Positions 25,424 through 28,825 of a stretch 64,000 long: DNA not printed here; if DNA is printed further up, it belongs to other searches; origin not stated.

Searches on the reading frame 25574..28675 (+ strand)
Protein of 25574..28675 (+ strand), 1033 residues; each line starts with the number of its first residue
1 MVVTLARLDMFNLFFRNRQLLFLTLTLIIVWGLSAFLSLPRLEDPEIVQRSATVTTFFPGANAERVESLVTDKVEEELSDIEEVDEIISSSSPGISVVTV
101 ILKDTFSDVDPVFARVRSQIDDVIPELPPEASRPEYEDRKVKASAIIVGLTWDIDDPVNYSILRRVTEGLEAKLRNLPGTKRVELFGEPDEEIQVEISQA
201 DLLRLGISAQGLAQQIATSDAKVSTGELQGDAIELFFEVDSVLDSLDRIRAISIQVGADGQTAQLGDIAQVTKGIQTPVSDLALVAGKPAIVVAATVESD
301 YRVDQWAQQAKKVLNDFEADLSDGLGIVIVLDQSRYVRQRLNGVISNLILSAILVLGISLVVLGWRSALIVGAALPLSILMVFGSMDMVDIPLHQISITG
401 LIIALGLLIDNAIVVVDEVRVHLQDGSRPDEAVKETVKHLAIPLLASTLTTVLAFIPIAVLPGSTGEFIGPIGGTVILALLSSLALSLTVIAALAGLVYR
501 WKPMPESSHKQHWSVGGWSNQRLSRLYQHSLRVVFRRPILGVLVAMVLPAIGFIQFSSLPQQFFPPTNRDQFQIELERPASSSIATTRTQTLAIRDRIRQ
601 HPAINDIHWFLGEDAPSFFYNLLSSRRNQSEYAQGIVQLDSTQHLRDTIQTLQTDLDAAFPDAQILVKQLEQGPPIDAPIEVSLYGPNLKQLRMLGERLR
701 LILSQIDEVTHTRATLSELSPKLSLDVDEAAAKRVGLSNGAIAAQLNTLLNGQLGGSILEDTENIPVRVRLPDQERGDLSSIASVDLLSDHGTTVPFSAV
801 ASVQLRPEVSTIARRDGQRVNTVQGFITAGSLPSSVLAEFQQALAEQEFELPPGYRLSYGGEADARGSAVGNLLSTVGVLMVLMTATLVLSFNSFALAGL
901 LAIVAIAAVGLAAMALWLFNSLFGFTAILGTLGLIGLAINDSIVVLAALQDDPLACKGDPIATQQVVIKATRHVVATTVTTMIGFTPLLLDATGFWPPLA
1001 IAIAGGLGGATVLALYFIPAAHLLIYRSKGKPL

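Call 3: search_protein_families(library=pfam, proteins=[window:25574-28675:+], max_evalue=0.01)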
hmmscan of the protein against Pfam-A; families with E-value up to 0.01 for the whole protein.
window:25574-28675:+ (1033 aa): 3 families
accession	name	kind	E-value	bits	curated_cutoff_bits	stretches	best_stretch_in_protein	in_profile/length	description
PF00873.25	ACR_tran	-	2.1e-152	509.5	28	1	10-1025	1-1020/1021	AcrB/AcrD/AcrF family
PF02355.23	SecD_SecF_C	-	2.1e-07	31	20.5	1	348-465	37-156/189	Protein export membrane protein SecD/SecF, C-terminal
PF03176.21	MMPL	-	2.4e-07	30.5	20.5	1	370-538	176-330/333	MMPL family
